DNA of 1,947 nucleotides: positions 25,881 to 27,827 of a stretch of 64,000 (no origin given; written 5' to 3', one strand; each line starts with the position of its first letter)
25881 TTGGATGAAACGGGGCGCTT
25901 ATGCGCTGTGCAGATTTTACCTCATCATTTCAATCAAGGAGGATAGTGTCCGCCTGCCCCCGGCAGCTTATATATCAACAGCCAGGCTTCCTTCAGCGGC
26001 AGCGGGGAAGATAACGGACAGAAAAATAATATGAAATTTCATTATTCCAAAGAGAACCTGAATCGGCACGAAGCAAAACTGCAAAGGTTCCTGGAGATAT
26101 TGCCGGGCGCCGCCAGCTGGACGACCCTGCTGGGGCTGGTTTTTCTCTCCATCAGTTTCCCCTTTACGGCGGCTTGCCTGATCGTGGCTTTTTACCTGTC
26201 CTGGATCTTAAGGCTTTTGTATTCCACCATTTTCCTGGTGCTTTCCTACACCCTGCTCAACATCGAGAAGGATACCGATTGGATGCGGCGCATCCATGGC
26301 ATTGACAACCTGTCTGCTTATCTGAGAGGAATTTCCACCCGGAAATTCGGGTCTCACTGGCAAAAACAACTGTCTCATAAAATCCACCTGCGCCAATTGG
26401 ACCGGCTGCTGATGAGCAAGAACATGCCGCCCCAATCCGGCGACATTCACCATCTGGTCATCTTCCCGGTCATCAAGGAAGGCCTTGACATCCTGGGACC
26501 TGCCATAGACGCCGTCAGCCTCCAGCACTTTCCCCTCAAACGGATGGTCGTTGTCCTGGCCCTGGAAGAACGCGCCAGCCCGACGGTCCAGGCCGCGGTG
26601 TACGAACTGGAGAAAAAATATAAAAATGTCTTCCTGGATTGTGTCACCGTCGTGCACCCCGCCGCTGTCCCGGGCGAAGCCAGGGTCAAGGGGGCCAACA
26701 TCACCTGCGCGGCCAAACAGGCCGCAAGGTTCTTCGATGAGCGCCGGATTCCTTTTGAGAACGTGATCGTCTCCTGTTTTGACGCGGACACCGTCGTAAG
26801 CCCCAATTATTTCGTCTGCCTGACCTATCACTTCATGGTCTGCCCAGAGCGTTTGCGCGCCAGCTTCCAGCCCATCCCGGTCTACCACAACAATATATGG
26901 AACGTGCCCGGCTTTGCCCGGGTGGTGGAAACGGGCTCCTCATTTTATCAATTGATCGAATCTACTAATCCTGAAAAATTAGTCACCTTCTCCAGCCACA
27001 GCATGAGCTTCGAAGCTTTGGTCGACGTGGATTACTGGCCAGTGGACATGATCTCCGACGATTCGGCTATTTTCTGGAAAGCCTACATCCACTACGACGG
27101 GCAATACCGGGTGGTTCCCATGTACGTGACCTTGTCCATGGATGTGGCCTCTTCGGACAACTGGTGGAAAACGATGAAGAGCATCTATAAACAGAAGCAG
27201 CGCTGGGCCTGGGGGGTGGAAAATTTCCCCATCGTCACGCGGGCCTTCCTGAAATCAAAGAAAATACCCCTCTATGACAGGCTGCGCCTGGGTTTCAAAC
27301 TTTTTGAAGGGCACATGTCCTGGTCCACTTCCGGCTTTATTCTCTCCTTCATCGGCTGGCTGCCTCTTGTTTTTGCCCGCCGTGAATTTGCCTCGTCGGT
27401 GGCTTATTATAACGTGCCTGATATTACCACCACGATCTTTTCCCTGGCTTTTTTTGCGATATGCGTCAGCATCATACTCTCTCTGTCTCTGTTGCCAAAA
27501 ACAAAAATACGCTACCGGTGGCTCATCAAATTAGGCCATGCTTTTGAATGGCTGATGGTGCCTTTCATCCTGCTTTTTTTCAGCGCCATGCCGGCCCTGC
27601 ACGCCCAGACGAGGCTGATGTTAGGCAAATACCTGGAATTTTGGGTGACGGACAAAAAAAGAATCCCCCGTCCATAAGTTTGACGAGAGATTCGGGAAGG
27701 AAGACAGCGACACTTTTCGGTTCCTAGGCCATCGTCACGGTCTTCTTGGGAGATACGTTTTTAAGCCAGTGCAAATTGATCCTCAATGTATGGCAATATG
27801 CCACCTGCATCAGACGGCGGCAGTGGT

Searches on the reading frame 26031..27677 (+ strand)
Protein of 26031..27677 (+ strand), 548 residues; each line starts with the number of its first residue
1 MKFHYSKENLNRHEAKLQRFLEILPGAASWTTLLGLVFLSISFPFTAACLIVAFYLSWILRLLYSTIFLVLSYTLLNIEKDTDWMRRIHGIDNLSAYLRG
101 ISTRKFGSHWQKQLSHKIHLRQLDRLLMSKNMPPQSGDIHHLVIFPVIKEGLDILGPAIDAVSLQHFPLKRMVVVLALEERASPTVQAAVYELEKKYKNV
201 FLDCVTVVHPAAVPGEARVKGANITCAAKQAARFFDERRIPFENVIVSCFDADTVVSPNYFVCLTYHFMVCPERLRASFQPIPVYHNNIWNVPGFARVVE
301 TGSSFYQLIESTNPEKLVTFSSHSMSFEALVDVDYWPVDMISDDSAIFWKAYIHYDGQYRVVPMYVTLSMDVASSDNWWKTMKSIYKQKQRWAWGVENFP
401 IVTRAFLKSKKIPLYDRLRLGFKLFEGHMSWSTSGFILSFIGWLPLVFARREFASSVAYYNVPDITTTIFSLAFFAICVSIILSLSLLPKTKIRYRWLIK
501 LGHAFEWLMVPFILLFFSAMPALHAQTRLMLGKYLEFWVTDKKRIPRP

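Call 72: search_protein_families(library=pfam, proteins=[window:26031-27677:+], max_evalue=0.00001)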
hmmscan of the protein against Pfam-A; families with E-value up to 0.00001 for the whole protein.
window:26031-27677:+ (548 aa): 1 family
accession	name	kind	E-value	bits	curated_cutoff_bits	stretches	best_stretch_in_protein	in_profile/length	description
PF13632.12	Glyco_trans_2_3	-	1.9e-08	34.8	27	1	247-472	2-183/198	Glycosyl transferase family group 2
